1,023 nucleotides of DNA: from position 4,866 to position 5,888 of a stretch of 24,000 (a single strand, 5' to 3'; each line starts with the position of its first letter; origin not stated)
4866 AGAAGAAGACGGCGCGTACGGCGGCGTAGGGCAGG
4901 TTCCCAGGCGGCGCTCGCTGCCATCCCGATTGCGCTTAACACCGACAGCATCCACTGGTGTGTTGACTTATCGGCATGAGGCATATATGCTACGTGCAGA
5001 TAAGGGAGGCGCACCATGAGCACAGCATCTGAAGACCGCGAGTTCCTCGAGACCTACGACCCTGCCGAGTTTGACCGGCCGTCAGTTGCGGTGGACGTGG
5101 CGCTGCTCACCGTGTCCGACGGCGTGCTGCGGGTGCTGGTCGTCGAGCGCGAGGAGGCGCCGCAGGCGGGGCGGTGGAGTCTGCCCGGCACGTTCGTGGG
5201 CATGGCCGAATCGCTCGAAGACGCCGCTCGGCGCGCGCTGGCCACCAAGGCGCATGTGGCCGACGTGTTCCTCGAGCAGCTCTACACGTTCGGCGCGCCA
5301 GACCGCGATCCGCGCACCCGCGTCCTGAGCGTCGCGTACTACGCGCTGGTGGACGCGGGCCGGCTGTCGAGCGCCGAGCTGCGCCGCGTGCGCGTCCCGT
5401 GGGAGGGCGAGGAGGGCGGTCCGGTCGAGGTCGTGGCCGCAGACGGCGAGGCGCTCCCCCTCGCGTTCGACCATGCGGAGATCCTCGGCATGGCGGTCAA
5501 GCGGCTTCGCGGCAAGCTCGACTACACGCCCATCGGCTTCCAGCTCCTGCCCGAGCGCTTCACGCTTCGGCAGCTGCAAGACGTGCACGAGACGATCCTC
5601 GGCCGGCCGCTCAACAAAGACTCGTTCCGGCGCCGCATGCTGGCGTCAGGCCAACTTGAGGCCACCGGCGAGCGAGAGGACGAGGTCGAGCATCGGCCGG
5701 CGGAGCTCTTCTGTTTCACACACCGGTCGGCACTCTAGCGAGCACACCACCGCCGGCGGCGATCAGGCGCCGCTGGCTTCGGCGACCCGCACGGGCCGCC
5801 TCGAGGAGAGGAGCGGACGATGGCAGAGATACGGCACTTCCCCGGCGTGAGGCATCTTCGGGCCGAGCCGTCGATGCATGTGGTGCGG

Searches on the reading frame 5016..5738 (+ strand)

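Call 68: search_protein_families(library=pfam, proteins=[window:5016-5738:+], max_evalue=0.001)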
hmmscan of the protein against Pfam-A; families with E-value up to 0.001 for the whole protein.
window:5016-5738:+ (240 aa): 3 families
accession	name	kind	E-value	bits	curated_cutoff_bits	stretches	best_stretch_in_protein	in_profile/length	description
PF21906.2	NrtR_WHD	-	1.6e-24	86.2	27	1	174-234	1-61/61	NrtR DNA-binding winged helix domain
PF00293.34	NUDIX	-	5.5e-10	39.8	21.1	1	25-117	5-99/134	NUDIX domain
PF19368.5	AraR_C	-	2.7e-09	37.6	23.8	1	170-235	1-67/82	AraR C-terminal winged HTH domain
